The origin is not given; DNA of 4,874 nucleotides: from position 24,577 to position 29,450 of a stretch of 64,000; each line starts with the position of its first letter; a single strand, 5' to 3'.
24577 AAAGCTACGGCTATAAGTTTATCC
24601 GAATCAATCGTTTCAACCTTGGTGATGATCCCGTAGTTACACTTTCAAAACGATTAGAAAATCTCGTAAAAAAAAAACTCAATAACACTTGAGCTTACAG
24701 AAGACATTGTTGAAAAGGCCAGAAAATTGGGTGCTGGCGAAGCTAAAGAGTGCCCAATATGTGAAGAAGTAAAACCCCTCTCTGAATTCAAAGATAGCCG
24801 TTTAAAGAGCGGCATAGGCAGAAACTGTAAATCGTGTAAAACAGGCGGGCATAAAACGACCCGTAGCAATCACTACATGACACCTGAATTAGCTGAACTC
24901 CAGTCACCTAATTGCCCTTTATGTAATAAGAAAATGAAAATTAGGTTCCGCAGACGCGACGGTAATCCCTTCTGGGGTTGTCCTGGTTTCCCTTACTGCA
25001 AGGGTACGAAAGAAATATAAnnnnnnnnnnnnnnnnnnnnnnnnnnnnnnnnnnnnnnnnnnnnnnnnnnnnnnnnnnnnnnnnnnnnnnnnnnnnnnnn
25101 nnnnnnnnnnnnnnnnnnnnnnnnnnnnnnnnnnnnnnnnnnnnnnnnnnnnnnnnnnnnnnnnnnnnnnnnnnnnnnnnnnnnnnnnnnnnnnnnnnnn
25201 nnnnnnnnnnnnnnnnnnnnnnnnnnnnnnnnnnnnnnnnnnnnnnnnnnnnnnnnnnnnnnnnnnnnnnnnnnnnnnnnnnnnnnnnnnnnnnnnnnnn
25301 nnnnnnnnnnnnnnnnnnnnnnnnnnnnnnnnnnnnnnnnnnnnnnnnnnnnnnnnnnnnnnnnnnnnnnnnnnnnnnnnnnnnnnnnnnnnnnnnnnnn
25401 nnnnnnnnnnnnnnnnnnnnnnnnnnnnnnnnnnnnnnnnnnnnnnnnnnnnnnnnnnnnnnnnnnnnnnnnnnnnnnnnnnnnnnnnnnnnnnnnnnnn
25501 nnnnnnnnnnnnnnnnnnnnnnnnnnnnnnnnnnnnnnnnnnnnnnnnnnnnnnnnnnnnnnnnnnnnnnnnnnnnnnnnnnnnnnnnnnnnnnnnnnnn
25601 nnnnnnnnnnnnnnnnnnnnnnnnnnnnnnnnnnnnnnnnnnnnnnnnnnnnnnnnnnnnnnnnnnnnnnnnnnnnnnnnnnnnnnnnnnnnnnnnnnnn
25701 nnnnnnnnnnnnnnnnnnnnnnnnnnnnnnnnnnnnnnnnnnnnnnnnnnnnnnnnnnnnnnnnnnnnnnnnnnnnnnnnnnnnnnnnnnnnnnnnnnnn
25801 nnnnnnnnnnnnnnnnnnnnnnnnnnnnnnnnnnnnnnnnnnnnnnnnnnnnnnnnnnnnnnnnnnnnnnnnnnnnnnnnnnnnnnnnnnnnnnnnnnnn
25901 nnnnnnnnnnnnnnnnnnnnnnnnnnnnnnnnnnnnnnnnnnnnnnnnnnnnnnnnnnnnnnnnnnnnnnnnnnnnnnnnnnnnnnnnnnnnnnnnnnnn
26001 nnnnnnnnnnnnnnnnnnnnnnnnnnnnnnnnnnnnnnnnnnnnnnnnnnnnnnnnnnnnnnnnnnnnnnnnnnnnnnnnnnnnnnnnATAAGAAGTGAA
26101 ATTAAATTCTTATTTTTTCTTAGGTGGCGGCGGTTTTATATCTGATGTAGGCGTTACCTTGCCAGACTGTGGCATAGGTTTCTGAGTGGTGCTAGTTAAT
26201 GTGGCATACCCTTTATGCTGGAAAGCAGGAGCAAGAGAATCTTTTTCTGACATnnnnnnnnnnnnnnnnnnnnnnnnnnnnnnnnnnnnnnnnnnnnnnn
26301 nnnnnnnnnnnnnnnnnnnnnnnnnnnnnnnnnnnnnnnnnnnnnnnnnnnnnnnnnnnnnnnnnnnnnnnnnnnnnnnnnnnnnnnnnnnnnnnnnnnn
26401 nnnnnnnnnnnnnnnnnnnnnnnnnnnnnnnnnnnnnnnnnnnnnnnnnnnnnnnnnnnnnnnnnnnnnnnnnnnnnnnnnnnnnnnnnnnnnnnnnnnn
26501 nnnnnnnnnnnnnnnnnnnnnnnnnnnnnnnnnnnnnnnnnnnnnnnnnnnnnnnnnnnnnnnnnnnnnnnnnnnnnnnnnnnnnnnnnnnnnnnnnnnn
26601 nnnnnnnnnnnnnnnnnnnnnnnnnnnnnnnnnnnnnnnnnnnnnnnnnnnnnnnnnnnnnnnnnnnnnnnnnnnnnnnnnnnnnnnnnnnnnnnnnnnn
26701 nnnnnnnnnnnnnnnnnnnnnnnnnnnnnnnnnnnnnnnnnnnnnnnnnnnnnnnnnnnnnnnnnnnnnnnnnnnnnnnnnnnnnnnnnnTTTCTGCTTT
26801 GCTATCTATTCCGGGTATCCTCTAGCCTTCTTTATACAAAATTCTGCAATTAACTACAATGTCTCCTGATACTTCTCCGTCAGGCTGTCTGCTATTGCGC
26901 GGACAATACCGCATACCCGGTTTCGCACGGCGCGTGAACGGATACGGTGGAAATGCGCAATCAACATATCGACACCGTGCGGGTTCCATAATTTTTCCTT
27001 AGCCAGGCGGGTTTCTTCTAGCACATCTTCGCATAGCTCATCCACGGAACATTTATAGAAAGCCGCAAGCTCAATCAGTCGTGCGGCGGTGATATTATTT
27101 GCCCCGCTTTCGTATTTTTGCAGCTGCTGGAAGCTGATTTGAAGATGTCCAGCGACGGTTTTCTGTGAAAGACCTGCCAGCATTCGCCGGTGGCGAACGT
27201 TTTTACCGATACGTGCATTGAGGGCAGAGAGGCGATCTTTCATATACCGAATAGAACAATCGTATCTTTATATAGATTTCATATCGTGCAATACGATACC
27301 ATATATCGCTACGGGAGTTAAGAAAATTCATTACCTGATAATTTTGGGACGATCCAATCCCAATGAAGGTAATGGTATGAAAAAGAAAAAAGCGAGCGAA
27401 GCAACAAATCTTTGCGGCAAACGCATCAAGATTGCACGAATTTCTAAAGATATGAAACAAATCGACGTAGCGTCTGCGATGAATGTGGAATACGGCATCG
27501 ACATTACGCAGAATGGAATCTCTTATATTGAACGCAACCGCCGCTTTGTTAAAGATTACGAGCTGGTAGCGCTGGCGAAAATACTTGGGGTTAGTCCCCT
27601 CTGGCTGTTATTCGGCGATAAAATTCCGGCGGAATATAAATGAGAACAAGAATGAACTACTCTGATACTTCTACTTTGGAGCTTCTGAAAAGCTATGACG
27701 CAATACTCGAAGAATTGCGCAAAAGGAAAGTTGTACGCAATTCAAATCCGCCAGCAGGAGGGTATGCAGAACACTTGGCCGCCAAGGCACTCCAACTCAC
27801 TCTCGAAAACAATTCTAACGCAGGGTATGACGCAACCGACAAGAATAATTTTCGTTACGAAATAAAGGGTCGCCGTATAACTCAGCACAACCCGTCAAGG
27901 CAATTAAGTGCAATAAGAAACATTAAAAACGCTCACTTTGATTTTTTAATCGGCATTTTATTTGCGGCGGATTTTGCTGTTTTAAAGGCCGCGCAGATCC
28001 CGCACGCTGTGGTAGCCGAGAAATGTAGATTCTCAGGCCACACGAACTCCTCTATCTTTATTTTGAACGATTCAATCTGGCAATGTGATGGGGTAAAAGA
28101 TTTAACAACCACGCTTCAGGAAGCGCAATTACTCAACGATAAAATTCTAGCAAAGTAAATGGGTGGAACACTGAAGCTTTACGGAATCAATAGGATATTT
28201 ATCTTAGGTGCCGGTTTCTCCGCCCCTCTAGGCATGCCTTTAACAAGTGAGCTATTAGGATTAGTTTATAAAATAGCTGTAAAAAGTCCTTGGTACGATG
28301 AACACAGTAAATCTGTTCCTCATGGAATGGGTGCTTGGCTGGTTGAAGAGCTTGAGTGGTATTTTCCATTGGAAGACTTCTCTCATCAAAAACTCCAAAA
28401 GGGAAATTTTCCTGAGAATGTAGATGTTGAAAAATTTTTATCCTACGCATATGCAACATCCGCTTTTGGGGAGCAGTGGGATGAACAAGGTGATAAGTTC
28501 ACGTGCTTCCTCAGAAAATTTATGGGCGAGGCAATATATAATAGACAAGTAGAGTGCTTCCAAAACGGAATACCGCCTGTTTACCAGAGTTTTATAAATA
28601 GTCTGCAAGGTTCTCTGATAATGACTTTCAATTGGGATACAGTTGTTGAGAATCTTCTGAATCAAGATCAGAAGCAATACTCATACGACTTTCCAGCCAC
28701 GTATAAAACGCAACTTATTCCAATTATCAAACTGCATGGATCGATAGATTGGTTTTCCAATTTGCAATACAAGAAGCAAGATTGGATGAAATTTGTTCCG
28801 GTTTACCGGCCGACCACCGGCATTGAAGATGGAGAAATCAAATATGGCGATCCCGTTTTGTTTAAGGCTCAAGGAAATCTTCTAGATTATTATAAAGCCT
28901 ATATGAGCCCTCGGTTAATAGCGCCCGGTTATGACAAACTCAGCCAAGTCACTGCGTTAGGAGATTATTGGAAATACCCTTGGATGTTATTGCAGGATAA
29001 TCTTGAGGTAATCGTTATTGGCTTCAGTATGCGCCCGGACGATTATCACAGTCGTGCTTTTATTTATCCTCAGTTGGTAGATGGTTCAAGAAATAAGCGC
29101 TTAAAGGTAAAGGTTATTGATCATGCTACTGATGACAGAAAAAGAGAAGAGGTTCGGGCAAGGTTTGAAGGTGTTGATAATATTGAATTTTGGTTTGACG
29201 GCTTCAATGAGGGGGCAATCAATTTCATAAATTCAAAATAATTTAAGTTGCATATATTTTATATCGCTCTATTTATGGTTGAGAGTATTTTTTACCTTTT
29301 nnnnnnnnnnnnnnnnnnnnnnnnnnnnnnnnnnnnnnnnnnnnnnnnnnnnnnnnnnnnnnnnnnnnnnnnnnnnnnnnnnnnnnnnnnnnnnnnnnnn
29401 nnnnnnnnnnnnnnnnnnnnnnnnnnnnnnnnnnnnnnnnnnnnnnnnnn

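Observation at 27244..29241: Translationally coupled HTH / PD-(D/E)xK-like / SIR2-like three-gene cassette: candidate NAD-depleting defence system of unfamiliar composition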

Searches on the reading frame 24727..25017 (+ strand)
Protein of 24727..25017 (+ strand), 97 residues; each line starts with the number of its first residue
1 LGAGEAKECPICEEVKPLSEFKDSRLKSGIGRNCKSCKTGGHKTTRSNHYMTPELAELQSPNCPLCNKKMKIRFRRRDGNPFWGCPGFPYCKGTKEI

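Call 3: search_protein_families(library=pfam, proteins=[window:24727-25017:+], max_evalue=0.1)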
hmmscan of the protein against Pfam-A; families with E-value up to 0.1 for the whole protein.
window:24727-25017:+ (97 aa): 6 families
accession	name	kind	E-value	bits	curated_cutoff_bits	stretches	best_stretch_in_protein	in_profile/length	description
PF01396.24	Zn_ribbon_Top1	-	7.8e-05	22.8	32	1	62-96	3-35/39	Topoisomerase DNA binding C4 zinc finger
PF25403.1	zf-C2H2_ZFAND2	-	0.00015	22.1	27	1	60-73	2-15/40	ZFAND2A/B-like C2H2 zinc finger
PF12898.13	Stc1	-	0.0021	19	24.8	1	7-38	52-83/84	Stc1 domain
PF14169.11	YdjO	-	0.0036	17.4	27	1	50-73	29-52/59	Cold-inducible protein YdjO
PF21039.3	CEP104_ZnF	-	0.02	15.5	27.4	1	8-71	30-101/112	Centrosomal protein CEP104, ZnF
PF24440.1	DUF7559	-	0.094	13.4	27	0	50-70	25-45/52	Family of unknown function (DUF7559)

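Call 4: search_protein_families(library=padloc, proteins=[window:24727-25017:+], max_evalue=0.1)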
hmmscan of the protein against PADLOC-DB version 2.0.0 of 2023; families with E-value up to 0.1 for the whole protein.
window:24727-25017:+ (97 aa): 0 families

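Call 5: search_protein_families(library=ncbifam, proteins=[window:24727-25017:+], max_evalue=0.1)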
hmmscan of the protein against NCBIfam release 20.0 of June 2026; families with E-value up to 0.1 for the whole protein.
window:24727-25017:+ (97 aa): 4 families
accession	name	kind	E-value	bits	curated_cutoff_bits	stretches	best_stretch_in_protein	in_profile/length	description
NF004966.0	PRK06319.1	equivalog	0.0032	15.6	868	1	61-95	646-678/862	DNA topoisomerase I/SWI domain fusion protein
NF005555.0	PRK07220.1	equivalog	0.018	13.4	635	1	62-92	591-620/740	DNA topoisomerase I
NF011532.0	PRK14973.1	equivalog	0.018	12.8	930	1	54-92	582-618/936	DNA topoisomerase I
TIGR01051.1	topA_bact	equivalog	0.045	12.7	456.4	1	46-96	582-630/632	type I DNA topoisomerase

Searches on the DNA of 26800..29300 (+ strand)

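Call 6: search_dna_similar(collection=plasmids, query=window:26800-29300:+, mode=near)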
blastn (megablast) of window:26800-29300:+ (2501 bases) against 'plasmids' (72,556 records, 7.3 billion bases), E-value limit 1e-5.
No match.

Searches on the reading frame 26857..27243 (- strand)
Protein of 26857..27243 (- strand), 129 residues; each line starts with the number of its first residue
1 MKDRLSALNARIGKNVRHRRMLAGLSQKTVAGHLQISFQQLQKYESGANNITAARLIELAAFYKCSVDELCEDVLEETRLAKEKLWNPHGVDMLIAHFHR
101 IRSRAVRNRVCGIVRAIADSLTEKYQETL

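Call 3: search_protein_families(library=pfam, proteins=[window:26857-27243:-], max_evalue=0.1)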
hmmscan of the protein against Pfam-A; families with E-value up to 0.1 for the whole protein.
window:26857-27243:- (129 aa): 5 families
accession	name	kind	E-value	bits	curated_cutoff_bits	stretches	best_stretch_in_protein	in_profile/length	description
PF01381.28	HTH_3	-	2.7e-11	43.8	23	1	17-70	2-55/55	Helix-turn-helix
PF13560.12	HTH_31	-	2.9e-08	34.3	27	1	13-70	3-61/64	Helix-turn-helix domain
PF12844.13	HTH_19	-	6.6e-05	23.2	30.2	1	13-70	1-58/64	Helix-turn-helix domain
PF13443.12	HTH_26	-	0.00095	19.8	22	1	24-74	10-61/63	Cro/C1-type HTH DNA-binding domain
PF13413.12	HTH_25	-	0.037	14.3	24.6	0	17-47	3-33/62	Helix-turn-helix domain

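Call 4: search_protein_families(library=padloc, proteins=[window:26857-27243:-], max_evalue=0.1)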
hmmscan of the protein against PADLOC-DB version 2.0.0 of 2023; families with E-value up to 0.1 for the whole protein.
window:26857-27243:- (129 aa): 10 families
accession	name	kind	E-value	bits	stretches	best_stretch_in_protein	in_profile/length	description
PDLC02926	HTH_VI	-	1e-05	23.7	1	12-70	2-60/92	-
PDLC04775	PDC-M69A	-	1.6e-05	23.3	1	10-74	6-70/113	-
PDLC03945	RmrA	-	0.00012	19.4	1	12-67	3-58/394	-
PDLC03947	RmrA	-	0.00013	18.9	1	2-68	2-68/383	-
PDLC03949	RmrA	-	0.0023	14.9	1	19-75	10-66/363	-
PDLC03954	RmrA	-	0.0029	14.6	1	8-68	7-67/380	-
PDLC03952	RmrA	-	0.0046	13.8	1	12-67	23-78/395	-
PDLC03951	RmrA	-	0.0069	13.4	1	16-77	13-74/400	-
PDLC03943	RmrA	-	0.0082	13.3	1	13-66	4-57/370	-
PDLC04142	capH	-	0.029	13.4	1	10-78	5-73/103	capH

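Call 5: search_protein_families(library=ncbifam, proteins=[window:26857-27243:-], max_evalue=0.1)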
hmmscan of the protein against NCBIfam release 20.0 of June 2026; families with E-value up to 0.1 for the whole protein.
window:26857-27243:- (129 aa): 12 families
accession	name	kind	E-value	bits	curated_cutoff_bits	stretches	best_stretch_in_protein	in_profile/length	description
NF041951.1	phage_RstR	subfamily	4.9e-11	42.9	80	1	12-83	3-74/108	RstR family transcriptional repressor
NF047948.1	male_kill_WMK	equivalog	1e-09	38.3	300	1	9-118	3-111/300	WO male-killing family protein Wmk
NF006015.0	PRK08154.1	subfamily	2.8e-08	33.3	204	1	7-76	26-95/314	anaerobic benzoate catabolism transcriptional regulator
NF007257.0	PRK09706.1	subfamily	2.1e-05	24.3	101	1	9-67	3-61/135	transcriptional repressor DicA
TIGR03070.1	couple_hipB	subfamily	4.2e-05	23.4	71.65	1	11-59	2-50/58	type II toxin-antitoxin system Y4mF family antitoxin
NF050110.1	TransRegBldD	equivalog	6.2e-05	22.8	250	1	11-78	8-77/162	transcriptional regulator BldD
NF052239.1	antitox_spr1629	equivalog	0.00039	19.6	335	1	12-67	3-58/377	spr1629 family repressor/antitoxin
NF003162.0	PRK04140.1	equivalog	0.00096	18.3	263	1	13-66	128-181/317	transcriptional regulator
TIGR03830.1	CxxCG_CxxCG_HTH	subfamily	0.0016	18.2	61.8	1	11-53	65-109/127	type II TA system antitoxin MqsA family protein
NF040522.1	VC1465_fam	subfamily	0.0034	17.4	70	1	17-54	2-39/111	VC1465 family Xer recombination activation factor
NF058600.1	TransRegSco1979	equivalog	0.051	12.6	350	1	11-98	8-95/280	Sco1979 family transcriptional regulator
NF041575.1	antitoxPezA_Strep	equivalog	0.079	12.9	290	1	12-59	2-48/158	type II toxin-antitoxin system antitoxin PezA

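Call 45: search_protein_families(library=phrogs, proteins=[window:26857-27243:-], max_evalue=0.01)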
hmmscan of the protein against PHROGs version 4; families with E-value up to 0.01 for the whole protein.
window:26857-27243:- (129 aa): 16 families
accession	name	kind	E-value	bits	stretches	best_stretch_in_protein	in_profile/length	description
phrog_8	-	transcription regulation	2.9e-10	41.1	1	12-79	77-224/346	transcriptional regulator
phrog_3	-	transcription regulation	1e-08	36.4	1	9-88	86-163/430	transcriptional repressor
phrog_5823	-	transcription regulation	1.6e-07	31.8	1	10-79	5-75/404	transcriptional regulator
phrog_9908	-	DNA, RNA and nucleotide metabolism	6.8e-07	29.7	1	10-96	12-98/282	DNA binding protein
phrog_955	-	DNA, RNA and nucleotide metabolism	8.4e-07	29.8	1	12-77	25-89/142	HTH DNA binding protein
phrog_4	-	transcription regulation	5.7e-06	26.5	1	10-80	135-201/400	transcriptional repressor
phrog_2439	-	transcription regulation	9.8e-06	25.7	1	12-74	8-70/367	transcriptional regulator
phrog_2328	-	transcription regulation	2.3e-05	25.2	1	11-70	15-74/128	transcriptional repressor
phrog_7241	-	transcription regulation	9.3e-05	23.5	1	15-71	65-121/122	transcriptional regulator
phrog_5119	-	unknown function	0.00017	22.4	1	13-69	55-111/152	-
phrog_7396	-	unknown function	0.00022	22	1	8-68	12-75/227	-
phrog_4836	-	transcription regulation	0.00056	20.5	1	9-70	73-134/194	CII-like regulator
phrog_2104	-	unknown function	0.0025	19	1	15-61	43-91/103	-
phrog_2967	-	transcription regulation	0.0028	18.2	1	12-124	11-97/225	transcriptional regulator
phrog_4583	-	transcription regulation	0.0051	17.8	1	6-78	5-77/81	transcriptional repressor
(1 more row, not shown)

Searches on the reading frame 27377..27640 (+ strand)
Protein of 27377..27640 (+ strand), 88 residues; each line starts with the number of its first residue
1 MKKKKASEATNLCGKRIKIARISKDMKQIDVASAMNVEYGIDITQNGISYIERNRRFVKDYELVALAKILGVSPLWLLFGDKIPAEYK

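Call 3: search_protein_families(library=pfam, proteins=[window:27377-27640:+], max_evalue=0.1)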
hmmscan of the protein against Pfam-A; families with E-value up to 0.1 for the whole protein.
window:27377-27640:+ (88 aa): 4 families
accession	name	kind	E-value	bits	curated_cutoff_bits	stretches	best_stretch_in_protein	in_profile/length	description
PF01381.28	HTH_3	-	3.6e-07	30.6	23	1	17-77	1-55/55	Helix-turn-helix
PF12844.13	HTH_19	-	5.7e-05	23.4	30.2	1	14-78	1-59/64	Helix-turn-helix domain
PF13560.12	HTH_31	-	0.0044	17.7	27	1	15-74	4-58/64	Helix-turn-helix domain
PF00157.23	Pou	-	0.039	14.3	27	1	15-53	11-49/72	Pou domain - N-terminal to homeobox domain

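Call 4: search_protein_families(library=padloc, proteins=[window:27377-27640:+], max_evalue=0.1)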
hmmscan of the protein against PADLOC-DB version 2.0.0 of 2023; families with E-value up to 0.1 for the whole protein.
window:27377-27640:+ (88 aa): 6 families
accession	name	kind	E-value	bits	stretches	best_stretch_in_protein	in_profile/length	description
PDLC03954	RmrA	-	2.1e-05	21.6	1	6-83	4-75/380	-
PDLC02926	HTH_VI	-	0.00048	18.3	1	14-79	3-62/92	-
PDLC03952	RmrA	-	0.0016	15.4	1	4-71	14-75/395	-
PDLC03668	Control_protein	-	0.011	14.3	1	17-73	13-63/79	control protein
PDLC03665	Control_protein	-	0.017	13.4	1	13-78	9-69/77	control protein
PDLC03949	RmrA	-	0.043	10.7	1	15-77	5-61/363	-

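Call 5: search_protein_families(library=ncbifam, proteins=[window:27377-27640:+], max_evalue=0.1)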
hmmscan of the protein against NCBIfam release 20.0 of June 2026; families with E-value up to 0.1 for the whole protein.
window:27377-27640:+ (88 aa): 2 families
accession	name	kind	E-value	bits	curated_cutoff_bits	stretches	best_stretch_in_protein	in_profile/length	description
NF007257.0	PRK09706.1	subfamily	1.2e-06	28.4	101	1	20-82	8-69/135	transcriptional repressor DicA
NF047948.1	male_kill_WMK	equivalog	0.0023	17.4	300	1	5-78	155-222/300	WO male-killing family protein Wmk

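Call 45: search_protein_families(library=phrogs, proteins=[window:27377-27640:+], max_evalue=0.01)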
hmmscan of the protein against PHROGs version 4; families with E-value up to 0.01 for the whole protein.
window:27377-27640:+ (88 aa): 8 families
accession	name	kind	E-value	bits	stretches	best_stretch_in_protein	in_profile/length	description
phrog_8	-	transcription regulation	1.6e-10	42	1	14-84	78-142/346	transcriptional regulator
phrog_4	-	transcription regulation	2.7e-10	40.8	1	11-82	135-196/400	transcriptional repressor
phrog_3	-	transcription regulation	1.1e-09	39.6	1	9-83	85-151/430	transcriptional repressor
phrog_2328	-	transcription regulation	1.1e-07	32.7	1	10-84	15-80/128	transcriptional repressor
phrog_2967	-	transcription regulation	2.6e-06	28.2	1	9-81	7-73/225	transcriptional regulator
phrog_7396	-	unknown function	0.00023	21.9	1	1-78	4-78/227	-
phrog_2439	-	transcription regulation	0.0025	17.8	1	9-77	4-66/367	transcriptional regulator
phrog_4836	-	transcription regulation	0.0091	16.6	0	14-83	77-140/194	CII-like regulator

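Call 47: list_cluster_members(proteins=[P0001, P0121, window:27377-27640:+, window:26857-27243:-])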
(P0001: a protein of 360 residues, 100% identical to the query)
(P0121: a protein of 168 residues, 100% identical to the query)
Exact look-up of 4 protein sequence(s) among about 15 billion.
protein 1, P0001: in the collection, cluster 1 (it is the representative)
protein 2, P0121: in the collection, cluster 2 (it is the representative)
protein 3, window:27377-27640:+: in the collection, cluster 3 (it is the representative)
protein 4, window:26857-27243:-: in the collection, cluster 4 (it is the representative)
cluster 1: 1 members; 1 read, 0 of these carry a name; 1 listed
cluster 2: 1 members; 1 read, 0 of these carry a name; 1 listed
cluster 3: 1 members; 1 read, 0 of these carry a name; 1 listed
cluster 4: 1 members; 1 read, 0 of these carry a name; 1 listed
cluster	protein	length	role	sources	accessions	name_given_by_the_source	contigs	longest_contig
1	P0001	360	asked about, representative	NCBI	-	-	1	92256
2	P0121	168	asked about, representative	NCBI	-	-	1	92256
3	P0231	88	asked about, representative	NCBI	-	-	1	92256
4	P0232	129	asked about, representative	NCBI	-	-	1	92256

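Call 76: find_homologous_proteins(query=window:27377-27640:+, max_evalue=0.00001)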
Query window:27377-27640:+ (88 aa): 62 proteins with E <= 0.00001 among 63 candidates.
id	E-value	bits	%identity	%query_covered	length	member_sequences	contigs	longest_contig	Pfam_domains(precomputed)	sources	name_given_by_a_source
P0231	9.9e-50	183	100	100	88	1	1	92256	PF01381.29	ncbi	-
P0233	7.9e-42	158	82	100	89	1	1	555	PF01381.29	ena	-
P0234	9.8e-40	152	80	100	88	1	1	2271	-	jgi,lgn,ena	-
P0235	2.0e-39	151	78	100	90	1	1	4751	PF01381.29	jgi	jgi:transcriptional regulator with XRE-family HTH domain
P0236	1.1e-38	148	79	95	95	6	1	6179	PF01381.29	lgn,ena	-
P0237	1.5e-38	148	76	97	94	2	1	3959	PF01381.29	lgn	-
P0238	1.6e-38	148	91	84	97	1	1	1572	PF01381.29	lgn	-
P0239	8.6e-38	145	76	98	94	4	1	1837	PF01381.29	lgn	-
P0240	3.2e-37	144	80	95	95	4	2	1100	PF01381.29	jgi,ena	jgi:transcriptional regulator with XRE-family HTH domain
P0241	1.5e-36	142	86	84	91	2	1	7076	PF01381.29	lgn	-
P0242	4.4e-36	140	82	93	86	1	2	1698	PF01381.29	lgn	-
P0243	4.8e-36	140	82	93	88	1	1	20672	PF01381.29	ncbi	-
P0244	1.2e-35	139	80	93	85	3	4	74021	PF01381.29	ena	-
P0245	1.2e-35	139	79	93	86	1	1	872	PF01381.29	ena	-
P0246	7.0e-35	136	71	99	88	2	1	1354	PF01381.29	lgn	-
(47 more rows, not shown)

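Call 78: find_encoding_contigs(protein=P0244, flank=5000, max_places=6)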
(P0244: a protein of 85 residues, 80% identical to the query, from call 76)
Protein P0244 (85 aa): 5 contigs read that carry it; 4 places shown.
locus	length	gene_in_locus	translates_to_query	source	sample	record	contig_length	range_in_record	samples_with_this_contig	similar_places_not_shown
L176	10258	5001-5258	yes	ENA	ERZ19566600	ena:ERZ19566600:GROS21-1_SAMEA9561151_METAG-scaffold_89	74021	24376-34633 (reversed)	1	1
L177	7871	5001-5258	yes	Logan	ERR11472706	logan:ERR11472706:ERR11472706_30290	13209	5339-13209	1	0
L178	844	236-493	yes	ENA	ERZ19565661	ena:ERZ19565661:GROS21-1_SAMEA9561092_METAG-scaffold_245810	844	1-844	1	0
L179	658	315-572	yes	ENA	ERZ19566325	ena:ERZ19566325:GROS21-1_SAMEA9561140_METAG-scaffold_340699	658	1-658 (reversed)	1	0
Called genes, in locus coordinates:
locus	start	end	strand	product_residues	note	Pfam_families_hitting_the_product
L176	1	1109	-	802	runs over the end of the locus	PF22548:AEP-TOTE, PF00270:DEAD, PF04851:ResIII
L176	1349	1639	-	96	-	PF13560:HTH_31 (weak), PF12844:HTH_19, PF01381:HTH_3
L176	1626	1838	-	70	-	-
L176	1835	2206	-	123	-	-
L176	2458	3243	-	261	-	PF00149:Metallophos, PF12850:Metallophos_2 (weak)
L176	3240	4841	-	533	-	PF00239:Resolvase, PF13408:Zn_ribbon_recom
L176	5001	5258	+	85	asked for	PF01381:HTH_3 (weak)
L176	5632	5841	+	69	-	-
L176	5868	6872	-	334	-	-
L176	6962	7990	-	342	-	PF00145:DNA_methylase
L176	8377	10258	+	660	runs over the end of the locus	PF03235:GmrSD_N, PF07510:GmrSD_C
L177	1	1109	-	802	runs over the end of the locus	PF22548:AEP-TOTE, PF00270:DEAD, PF04851:ResIII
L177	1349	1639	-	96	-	PF13560:HTH_31 (weak), PF12844:HTH_19, PF01381:HTH_3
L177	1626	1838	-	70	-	-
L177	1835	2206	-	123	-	-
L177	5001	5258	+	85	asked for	PF01381:HTH_3 (weak)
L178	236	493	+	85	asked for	PF01381:HTH_3 (weak)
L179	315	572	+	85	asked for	PF01381:HTH_3 (weak)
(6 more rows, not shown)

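Call 95: search_dna_similar(collection=plasmids, mode=protein, query=window:27377-27640:+, max_rows=20, max_evalue=1e-8)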
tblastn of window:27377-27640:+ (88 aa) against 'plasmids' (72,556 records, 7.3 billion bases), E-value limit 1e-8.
No match.
